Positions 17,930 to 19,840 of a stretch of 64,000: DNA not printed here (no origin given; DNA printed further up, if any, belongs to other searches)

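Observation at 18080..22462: Self-contained carrier-protein acylation operon (AcpS, aminotransferase, D-2-hydroxyacid dehydrogenase, ACP, adenylating ligase) inside the glycan island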

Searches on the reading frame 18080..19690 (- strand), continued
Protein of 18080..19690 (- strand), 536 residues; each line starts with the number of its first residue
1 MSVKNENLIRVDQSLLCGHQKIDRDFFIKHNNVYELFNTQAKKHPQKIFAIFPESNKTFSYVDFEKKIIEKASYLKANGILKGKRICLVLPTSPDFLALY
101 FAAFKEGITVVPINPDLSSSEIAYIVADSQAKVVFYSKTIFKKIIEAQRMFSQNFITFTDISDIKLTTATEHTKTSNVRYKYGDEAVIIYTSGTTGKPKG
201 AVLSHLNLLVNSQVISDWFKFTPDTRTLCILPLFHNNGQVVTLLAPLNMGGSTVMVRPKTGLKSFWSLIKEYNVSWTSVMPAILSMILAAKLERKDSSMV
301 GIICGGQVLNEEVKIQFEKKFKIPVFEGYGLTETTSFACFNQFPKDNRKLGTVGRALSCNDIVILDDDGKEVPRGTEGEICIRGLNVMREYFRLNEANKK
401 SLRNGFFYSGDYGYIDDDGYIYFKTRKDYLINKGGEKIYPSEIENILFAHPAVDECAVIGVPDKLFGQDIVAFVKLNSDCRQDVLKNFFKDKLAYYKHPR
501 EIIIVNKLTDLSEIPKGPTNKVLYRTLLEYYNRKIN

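Call 19: find_homologous_proteins(query=window:18080-19690:-, max_evalue=1e-40)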
Query window:18080-19690:- (536 aa): 4077 proteins with E <= 1e-40 among 8000 candidates; the best 120 are listed.
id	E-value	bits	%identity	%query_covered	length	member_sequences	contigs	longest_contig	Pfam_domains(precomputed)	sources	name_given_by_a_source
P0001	0.0e+0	1220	100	100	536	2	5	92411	PF00501.35,PF13193.13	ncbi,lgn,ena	ncbi:MAG: class I adenylate-forming enzyme family protein [Patescibacteria group bacterium]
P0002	2.0e-266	903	74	100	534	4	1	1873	PF00501.35,PF13193.13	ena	-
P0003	1.1e-252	858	70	100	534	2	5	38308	PF00501.35,PF13193.13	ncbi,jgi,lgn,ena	jgi:acyl-CoA synthetase (AMP-forming)/AMP-acid ligase II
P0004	4.7e-251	852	70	99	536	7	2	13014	PF00501.35,PF13193.13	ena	-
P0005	1.4e-249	847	69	99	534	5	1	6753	PF00501.35,PF13193.13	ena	-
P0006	2.0e-248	844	71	98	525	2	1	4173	PF00501.35,PF13193.13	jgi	-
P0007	6.5e-246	835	69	99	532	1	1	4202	PF00501.35,PF13193.13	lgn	-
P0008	8.9e-246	835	69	99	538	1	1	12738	PF00501.35,PF13193.13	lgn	-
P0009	2.3e-245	834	69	98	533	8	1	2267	PF00501.35,PF13193.13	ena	-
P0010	2.7e-245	833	69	99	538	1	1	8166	PF00501.35,PF13193.13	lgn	-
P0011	2.7e-243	827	68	100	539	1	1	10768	PF00501.35,PF13193.13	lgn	-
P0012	1.5e-242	824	68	99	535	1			PF00501.35,PF13193.13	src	-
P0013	7.2e-240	815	67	99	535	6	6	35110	PF00501.35,PF13193.13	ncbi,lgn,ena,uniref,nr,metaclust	ncbi:hypothetical protein A3G53_00785 [Candidatus Nomurabacteria bacterium RIFCSPLOWO2_12_FULL_44_11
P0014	3.8e-233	793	66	99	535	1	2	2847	PF00501.35,PF13193.13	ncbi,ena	-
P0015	3.2e-231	787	65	98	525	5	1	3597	PF00501.35,PF13193.13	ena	-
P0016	8.0e-231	786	65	99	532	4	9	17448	PF00501.35,PF13193.13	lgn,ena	-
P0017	8.1e-229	779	63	100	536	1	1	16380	PF00501.35,PF13193.13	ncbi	-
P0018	3.6e-225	767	63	99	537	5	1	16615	PF00501.35,PF13193.13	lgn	-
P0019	5.9e-224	763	67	91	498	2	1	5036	PF00501.35,PF13193.13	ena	-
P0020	3.9e-214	730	62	100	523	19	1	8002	PF00501.35,PF13193.13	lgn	-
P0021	6.0e-213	727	61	100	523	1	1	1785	PF00501.35,PF13193.13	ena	-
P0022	1.0e-209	716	61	100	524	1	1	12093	PF00501.35,PF13193.13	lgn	-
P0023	1.3e-203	696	59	100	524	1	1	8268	PF00501.35,PF13193.13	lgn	-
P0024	1.4e-196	673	57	100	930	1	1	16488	PF00670.28,PF00389.37,PF00501.35,PF13193.13,PF02826.26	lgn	-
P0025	4.2e-191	655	56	98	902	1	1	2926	PF00389.37,PF00501.35,PF13193.13,PF02826.26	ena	-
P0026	8.6e-191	653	55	100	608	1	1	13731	PF00501.35,PF13193.13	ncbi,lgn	-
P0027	3.8e-190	651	55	99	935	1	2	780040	PF00550.32,PF00389.37,PF00501.35,PF13193.13,PF02826.26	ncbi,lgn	-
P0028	1.3e-189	650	54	100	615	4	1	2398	PF00501.35,PF13193.13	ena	-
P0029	1.5e-188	646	55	98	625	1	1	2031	PF00501.35,PF13193.13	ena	-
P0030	7.3e-188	644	55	98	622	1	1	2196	PF00501.35,PF13193.13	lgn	-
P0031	3.0e-187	642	55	98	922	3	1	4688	PF00389.37,PF00501.35,PF13193.13,PF02826.26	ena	-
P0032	3.5e-184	632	53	97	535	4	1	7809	PF00501.35,PF13193.13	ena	-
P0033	2.2e-182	626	55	96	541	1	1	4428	PF00501.35,PF13193.13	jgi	-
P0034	4.4e-181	621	53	97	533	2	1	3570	PF00501.35,PF13193.13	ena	-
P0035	6.2e-180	618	54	97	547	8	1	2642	PF00501.35,PF13193.13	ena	-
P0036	1.7e-178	613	53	98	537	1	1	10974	PF00501.35,PF13193.13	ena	-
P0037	2.7e-178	612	53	98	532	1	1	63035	PF00501.35,PF13193.13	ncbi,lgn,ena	-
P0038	2.8e-178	612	52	97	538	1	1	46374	PF00501.35,PF13193.13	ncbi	-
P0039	3.2e-178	612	53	98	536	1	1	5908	PF00501.35,PF13193.13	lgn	-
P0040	1.3e-176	607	54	97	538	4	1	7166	PF00501.35,PF13193.13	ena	-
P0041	2.6e-176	606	53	98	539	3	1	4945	PF00501.35,PF13193.13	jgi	-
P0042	4.6e-176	605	53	98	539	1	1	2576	PF00501.35,PF13193.13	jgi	-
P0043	1.8e-174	600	52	97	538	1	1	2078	PF00501.35,PF13193.13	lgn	-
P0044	3.0e-174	599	53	98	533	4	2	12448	PF00501.35,PF13193.13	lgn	-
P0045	3.0e-174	599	51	98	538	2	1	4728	PF00501.35,PF13193.13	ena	-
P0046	4.3e-174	598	51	98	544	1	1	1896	PF00501.35,PF13193.13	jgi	jgi:acyl-CoA synthetase (AMP-forming)/AMP-acid ligase II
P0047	4.3e-174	598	53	98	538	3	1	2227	PF00501.35,PF13193.13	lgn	-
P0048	6.2e-174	598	51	97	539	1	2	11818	PF00501.35,PF13193.13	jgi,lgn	-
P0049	6.8e-174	598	52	97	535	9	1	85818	PF00501.35,PF13193.13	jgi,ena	-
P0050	7.4e-174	598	53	97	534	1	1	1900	PF00501.35,PF13193.13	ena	-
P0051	2.1e-173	596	53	97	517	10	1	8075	PF00501.35,PF13193.13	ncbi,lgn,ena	-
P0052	4.2e-173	595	52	96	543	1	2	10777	PF00501.35,PF13193.13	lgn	-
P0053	6.8e-173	594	51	97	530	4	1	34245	PF00501.35,PF13193.13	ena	-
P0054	7.5e-173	594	52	98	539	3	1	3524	PF00501.35,PF13193.13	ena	-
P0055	7.5e-173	594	51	98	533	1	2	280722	PF00501.35,PF13193.13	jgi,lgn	-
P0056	1.3e-172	594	52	98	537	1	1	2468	PF00501.35,PF13193.13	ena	-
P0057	3.5e-172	592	51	100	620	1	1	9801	PF00550.32,PF00501.35,PF13193.13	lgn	-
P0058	4.1e-172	592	53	98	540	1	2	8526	PF00501.35,PF13193.13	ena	-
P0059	3.0e-171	589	53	96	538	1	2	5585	PF00501.35,PF13193.13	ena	-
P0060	5.5e-171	588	50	98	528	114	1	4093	PF00501.35,PF13193.13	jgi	-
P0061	2.2e-170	586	50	98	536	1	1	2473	PF00501.35,PF13193.13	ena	-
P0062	3.1e-170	586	50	98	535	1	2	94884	PF00501.35,PF13193.13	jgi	-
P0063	4.5e-170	585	52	96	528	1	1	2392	PF00501.35,PF13193.13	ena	-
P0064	9.0e-170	584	51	98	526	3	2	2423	PF00501.35,PF13193.13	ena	-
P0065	1.4e-169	584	50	98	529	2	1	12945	PF00501.35,PF13193.13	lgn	-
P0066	1.5e-169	583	51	96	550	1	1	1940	PF00501.35,PF13193.13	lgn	-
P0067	1.6e-169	583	51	98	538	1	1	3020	PF00501.35,PF13193.13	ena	-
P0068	1.9e-169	583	51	97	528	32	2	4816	PF00501.35,PF13193.13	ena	-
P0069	2.0e-169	583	51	97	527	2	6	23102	PF00501.35,PF13193.13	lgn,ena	-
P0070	2.4e-169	583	51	97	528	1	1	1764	PF00501.35,PF13193.13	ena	-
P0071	3.4e-169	582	51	96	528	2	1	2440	PF00501.35,PF13193.13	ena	-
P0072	5.1e-169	582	51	97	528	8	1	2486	PF00501.35,PF13193.13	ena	-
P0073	5.3e-169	582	52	96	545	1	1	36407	PF00501.35,PF13193.13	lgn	-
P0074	7.3e-169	581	51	97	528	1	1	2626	PF00501.35,PF13193.13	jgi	-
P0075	1.1e-168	581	50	97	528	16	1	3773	PF00501.35,PF13193.13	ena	-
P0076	1.7e-168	580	51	97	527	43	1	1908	PF00501.35,PF13193.13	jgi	-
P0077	1.7e-168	580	52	96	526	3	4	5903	PF00501.35,PF13193.13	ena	-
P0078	2.2e-168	580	50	98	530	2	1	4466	PF00501.35,PF13193.13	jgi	-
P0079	2.7e-168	579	50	98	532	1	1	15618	PF00501.35,PF13193.13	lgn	-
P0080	3.3e-168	579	51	97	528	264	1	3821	PF00501.35,PF13193.13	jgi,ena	jgi:acyl-CoA synthetase (AMP-forming)/AMP-acid ligase II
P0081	3.6e-168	579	51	98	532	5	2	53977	PF00501.35,PF13193.13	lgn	-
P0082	4.1e-168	579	51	96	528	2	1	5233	PF00501.35,PF13193.13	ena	-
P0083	5.6e-168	578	50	98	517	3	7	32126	PF00501.35,PF13193.13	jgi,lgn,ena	-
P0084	7.1e-168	578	51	97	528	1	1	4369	PF00501.35,PF13193.13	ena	-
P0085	7.1e-168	578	50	96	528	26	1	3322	PF00501.35,PF13193.13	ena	-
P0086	8.3e-168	578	51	97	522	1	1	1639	PF00501.35,PF13193.13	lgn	-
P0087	1.1e-167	577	52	96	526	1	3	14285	PF00501.35,PF13193.13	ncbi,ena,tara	tara:strand:- start:808 stop:2388 length:1581 start_codon:yes stop_codon:yes gene_type:complete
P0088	1.4e-167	577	50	97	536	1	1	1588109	PF00501.35,PF13193.13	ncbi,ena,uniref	ncbi:class I adenylate-forming enzyme family protein [Nitrosopumilus sp.]|uniref:class I adenylate-f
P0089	1.7e-167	577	50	97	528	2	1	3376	PF00501.35,PF13193.13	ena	-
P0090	2.0e-167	576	52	97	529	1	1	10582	PF00501.35,PF13193.13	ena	-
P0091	2.0e-167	576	51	96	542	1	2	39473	PF00501.35,PF13193.13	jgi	jgi:acyl-CoA synthetase (AMP-forming)/AMP-acid ligase II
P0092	2.1e-167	576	52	95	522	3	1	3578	PF00501.35,PF13193.13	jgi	-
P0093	2.9e-167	576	51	96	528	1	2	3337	PF00501.35,PF13193.13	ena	-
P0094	4.5e-167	575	50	98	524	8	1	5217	PF00501.35,PF13193.13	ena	-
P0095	4.7e-167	575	49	98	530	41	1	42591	PF00501.35,PF13193.13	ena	-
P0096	4.7e-167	575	50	100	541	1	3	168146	PF00501.35,PF13193.13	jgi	-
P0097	4.8e-167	575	50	97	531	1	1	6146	PF00501.35,PF13193.13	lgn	-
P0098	5.2e-167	575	50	98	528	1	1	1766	PF00501.35,PF13193.13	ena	-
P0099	5.8e-167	575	50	97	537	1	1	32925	PF00501.35,PF13193.13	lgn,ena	-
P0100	6.0e-167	575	51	98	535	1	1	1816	PF00501.35,PF13193.13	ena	-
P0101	7.0e-167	575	50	96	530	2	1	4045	PF00501.35,PF13193.13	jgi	-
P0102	9.6e-167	574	50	98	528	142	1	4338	PF00501.35,PF13193.13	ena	-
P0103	1.4e-166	574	50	96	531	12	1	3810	PF00501.35,PF13193.13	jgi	-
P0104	1.4e-166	574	51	96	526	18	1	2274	PF00501.35,PF13193.13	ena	-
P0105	1.4e-166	574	51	98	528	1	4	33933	PF00501.35,PF13193.13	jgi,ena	-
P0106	1.8e-166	573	50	97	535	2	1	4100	PF00501.35,PF13193.13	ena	-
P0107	2.1e-166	573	52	97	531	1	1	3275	PF00501.35,PF13193.13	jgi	jgi:acyl-CoA synthetase (AMP-forming)/AMP-acid ligase II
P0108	2.2e-166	573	50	98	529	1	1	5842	PF00501.35,PF13193.13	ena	-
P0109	2.8e-166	573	51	96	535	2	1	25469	PF00501.35,PF13193.13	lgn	-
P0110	3.9e-166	572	50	96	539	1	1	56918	PF00501.35,PF13193.13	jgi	jgi:acyl-CoA synthetase (AMP-forming)/AMP-acid ligase II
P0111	4.1e-166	572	51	97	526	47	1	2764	PF00501.35,PF13193.13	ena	-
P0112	4.6e-166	572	50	98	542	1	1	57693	PF00501.35,PF13193.13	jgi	jgi:acyl-CoA synthetase (AMP-forming)/AMP-acid ligase II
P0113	4.6e-166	572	51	98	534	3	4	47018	PF00501.35,PF13193.13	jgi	-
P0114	5.2e-166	572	50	97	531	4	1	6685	PF00501.35,PF13193.13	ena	-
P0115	7.5e-166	571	52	96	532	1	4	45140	PF00501.35,PF13193.13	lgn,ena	-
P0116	8.4e-166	571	51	98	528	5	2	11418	PF00501.35,PF13193.13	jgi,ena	-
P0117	8.6e-166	571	51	96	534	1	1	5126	PF00501.35,PF13193.13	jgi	jgi:acyl-CoA synthetase (AMP-forming)/AMP-acid ligase II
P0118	8.8e-166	571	51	97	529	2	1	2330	PF00501.35,PF13193.13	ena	-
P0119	1.2e-165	570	49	95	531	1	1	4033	PF00501.35,PF13193.13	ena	-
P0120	1.5e-165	570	49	100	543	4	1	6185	PF00501.35,PF13193.13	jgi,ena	-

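Call 21: find_encoding_contigs(protein=P0027, flank=10000, max_places=2)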
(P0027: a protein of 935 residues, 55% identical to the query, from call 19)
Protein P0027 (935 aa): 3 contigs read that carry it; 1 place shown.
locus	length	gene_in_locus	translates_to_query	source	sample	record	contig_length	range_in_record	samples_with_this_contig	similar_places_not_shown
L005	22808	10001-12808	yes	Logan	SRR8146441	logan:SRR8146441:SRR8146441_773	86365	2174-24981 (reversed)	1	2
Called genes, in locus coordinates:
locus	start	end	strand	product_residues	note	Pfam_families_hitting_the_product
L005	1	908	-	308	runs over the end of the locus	-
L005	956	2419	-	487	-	PF01943:Polysacc_synt, PF13440:Polysacc_synt_3, PF03023:MurJ, PF01554:MatE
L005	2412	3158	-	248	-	PF01066:CDP-OH_P_transf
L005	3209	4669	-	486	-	PF03062:MBOAT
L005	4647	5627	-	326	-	PF27429:LB_356 (weak)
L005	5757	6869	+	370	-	PF13472:Lipase_GDSL_2 (weak)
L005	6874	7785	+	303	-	PF05175:MTS (weak), PF13489:Methyltransf_23, PF13649:Methyltransf_25, PF13847:Methyltransf_31, PF08241:Methyltransf_11, PF08242:Methyltransf_12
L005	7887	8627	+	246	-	PF00106:adh_short, PF01370:Epimerase (weak), PF08659:KR, PF13561:adh_short_C2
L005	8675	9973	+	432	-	PF00155:Aminotran_1_2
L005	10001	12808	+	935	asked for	PF00389:2-Hacid_dh, PF02826:2-Hacid_dh_C, PF00550:PP-binding (faint), PF00501:AMP-binding, PF13193:AMP-binding_C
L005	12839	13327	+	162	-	PF00550:PP-binding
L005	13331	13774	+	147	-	PF01575:MaoC_dehydratas, PF13452:FAS1_DH_region (weak)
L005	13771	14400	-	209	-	PF00198:2-oxoacid_dh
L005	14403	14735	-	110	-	PF01648:ACPS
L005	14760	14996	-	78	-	-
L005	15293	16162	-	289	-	PF00535:Glycos_transf_2, PF10111:Glyco_tranf_2_2 (faint), PF13641:Glyco_tranf_2_3 (faint), PF13506:Glyco_transf_21, PF13632:Glyco_trans_2_3 (weak)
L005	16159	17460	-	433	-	PF03446:NAD_binding_2 (faint), PF03721:UDPG_MGDP_dh_N, PF00984:UDPG_MGDP_dh, PF03720:UDPG_MGDP_dh_C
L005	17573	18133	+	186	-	PF07638:Sigma70_ECF (weak), PF04542:Sigma70_r2, PF08281:Sigma70_r4_2, PF04545:Sigma70_r4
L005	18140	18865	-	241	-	PF00285:Citrate_synt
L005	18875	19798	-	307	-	PF02629:CoA_binding, PF13380:CoA_binding_2, PF13607:Succ_CoA_lig (weak), PF00549:Ligase_CoA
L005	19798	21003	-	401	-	PF08442:ATP-grasp_2, PF24948:Citrate_synth_N, PF16114:Citrate_bind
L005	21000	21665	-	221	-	PF00483:NTP_transferase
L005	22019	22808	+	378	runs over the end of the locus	PF00288:GHMP_kinases_N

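Call 22: find_encoding_contigs(protein=P0088, flank=10000, max_places=2)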
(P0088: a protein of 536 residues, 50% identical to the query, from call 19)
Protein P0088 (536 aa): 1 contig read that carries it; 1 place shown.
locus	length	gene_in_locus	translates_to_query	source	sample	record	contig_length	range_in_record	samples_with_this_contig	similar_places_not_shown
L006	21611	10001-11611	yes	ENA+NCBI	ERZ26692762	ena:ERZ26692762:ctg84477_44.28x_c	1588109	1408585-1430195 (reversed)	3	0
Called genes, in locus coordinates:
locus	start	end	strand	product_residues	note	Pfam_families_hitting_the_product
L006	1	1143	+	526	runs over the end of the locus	PF02310:B12-binding, PF04055:Radical_SAM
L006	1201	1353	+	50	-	-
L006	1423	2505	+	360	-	PF01973:MptE-like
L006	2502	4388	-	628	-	PF27859:LIC12162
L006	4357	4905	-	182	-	PF05523:FdtA, PF14667:Polysacc_synt_C (weak)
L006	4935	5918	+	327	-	PF01073:3Beta_HSD, PF01370:Epimerase, PF02719:Polysacc_synt_2, PF04321:RmlD_sub_bind, PF07993:NAD_binding_4, PF13460:NAD_binding_10 (weak), PF16363:GDP_Man_Dehyd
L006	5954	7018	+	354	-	PF00483:NTP_transferase, PF12804:NTP_transf_3, PF25084:LbH_EIF2B (weak), PF00132:Hexapep (weak), PF25087:GMPPB_C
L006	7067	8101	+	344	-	PF00535:Glycos_transf_2, PF13641:Glyco_tranf_2_3, PF13632:Glyco_trans_2_3 (weak)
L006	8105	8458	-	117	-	PF01648:ACPS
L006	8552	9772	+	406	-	PF00155:Aminotran_1_2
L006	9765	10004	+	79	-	-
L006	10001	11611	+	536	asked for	PF00501:AMP-binding, PF13193:AMP-binding_C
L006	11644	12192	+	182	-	PF14602:Hexapep_2 (faint), PF25087:GMPPB_C (faint), PF00132:Hexapep (weak)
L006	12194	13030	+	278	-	PF01522:Polysacc_deac_1, PF11959:DUF3473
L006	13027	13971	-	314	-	PF01073:3Beta_HSD (weak), PF01370:Epimerase, PF02719:Polysacc_synt_2, PF03435:Sacchrp_dh_NADP (weak), PF04321:RmlD_sub_bind, PF07993:NAD_binding_4 (faint), PF16363:GDP_Man_Dehyd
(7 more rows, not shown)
